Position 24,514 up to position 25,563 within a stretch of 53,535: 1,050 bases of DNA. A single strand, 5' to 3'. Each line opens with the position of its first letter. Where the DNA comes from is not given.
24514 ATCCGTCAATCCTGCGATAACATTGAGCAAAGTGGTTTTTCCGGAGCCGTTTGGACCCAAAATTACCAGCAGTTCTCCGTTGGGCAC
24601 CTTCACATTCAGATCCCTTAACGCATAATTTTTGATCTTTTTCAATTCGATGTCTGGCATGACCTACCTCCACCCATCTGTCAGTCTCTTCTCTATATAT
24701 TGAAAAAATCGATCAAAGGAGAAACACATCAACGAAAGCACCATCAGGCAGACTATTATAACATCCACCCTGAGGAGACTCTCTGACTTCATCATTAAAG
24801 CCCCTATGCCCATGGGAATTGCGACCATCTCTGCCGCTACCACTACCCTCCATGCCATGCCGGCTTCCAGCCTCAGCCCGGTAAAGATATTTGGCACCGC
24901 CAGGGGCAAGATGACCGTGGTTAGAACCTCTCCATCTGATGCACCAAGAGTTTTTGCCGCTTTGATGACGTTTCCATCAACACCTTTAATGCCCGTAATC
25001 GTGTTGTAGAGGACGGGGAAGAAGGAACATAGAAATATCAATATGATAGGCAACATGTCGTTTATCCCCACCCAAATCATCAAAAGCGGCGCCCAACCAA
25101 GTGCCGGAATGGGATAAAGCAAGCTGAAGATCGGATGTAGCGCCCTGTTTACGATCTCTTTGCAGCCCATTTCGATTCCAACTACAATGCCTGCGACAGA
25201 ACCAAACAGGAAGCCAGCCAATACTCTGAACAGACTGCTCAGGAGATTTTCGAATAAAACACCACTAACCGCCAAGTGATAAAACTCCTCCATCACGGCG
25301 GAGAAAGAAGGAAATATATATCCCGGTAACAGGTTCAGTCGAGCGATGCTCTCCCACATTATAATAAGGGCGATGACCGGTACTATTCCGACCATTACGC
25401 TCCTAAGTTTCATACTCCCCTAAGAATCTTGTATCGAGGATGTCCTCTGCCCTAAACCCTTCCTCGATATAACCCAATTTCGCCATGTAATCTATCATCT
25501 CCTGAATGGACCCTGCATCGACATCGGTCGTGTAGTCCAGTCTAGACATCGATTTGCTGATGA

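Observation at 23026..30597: Compact nifH-nifI1-nifI2-nifD-nifK...nifB cluster with full catalytic ligand set but no nifE/nifN, nifX, nifV or modABC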

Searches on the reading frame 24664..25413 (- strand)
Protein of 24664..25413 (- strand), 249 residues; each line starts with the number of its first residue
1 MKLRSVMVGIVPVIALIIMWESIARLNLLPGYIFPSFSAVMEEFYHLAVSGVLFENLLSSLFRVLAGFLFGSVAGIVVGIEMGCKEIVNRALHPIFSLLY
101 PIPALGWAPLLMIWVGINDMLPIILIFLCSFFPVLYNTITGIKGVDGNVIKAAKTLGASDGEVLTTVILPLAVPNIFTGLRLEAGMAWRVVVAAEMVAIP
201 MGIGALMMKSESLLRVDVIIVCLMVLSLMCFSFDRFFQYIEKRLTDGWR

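Call 3: search_protein_families(library=ncbifam, proteins=[window:24664-25413:-], max_evalue=0.00001)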
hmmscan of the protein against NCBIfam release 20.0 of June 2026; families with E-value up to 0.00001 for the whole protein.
window:24664-25413:- (249 aa): 10 families
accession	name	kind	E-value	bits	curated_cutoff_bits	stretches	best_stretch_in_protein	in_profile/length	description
NF040733.1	ABC_perm_U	equivalog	3.5e-47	161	295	1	4-248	6-248/251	ABC transporter permease subunit SaoP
NF007545.0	PRK10160.1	equivalog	4.7e-44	150.9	342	1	4-246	22-269/275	taurine ABC transporter permease TauC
NF008470.0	PRK11365.1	equivalog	1.9e-35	122.6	347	1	10-242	16-247/263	aliphatic sulfonate ABC transporter permease SsuC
TIGR01183.1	ntrB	equivalog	2.6e-32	112.2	209.05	1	49-240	11-202/202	nitrate ABC transporter permease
NF008196.0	PRK10952.1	equivalog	2.4e-15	56.2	439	1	59-240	148-328/356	glycine betaine/L-proline ABC transporter permease ProW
TIGR03416.1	ABC_choXWV_perm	equivalog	2.3e-10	40.4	363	1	47-230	78-260/267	choline ABC transporter permease subunit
NF007047.0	PRK09500.1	equivalog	1.2e-07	31.6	326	1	125-218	135-226/257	spermidine/putrescine ABC transporter permease PotC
TIGR02141.1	modB_ABC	equivalog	2.3e-07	30.7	182.6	1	127-182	87-143/208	molybdate ABC transporter permease subunit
NF011624.0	PRK15050.1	equivalog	2.9e-07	29.9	247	1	127-237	168-285/297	2-aminoethylphosphonate ABC transporter permease subunit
TIGR01581.1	Mo_ABC_porter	hypoth_equivalog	8.6e-06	25.4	210.3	0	134-181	118-165/225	ABC transporter permease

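Call 4: search_protein_families(library=pfam, proteins=[window:24664-25413:-], max_evalue=0.00001)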
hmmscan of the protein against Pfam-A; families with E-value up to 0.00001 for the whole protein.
window:24664-25413:- (249 aa): 1 family
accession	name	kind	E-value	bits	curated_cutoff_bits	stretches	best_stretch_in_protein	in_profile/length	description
PF00528.27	BPD_transp_1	-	1.3e-25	90.7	26.4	1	71-245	1-183/184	Binding-protein-dependent transport system inner membrane component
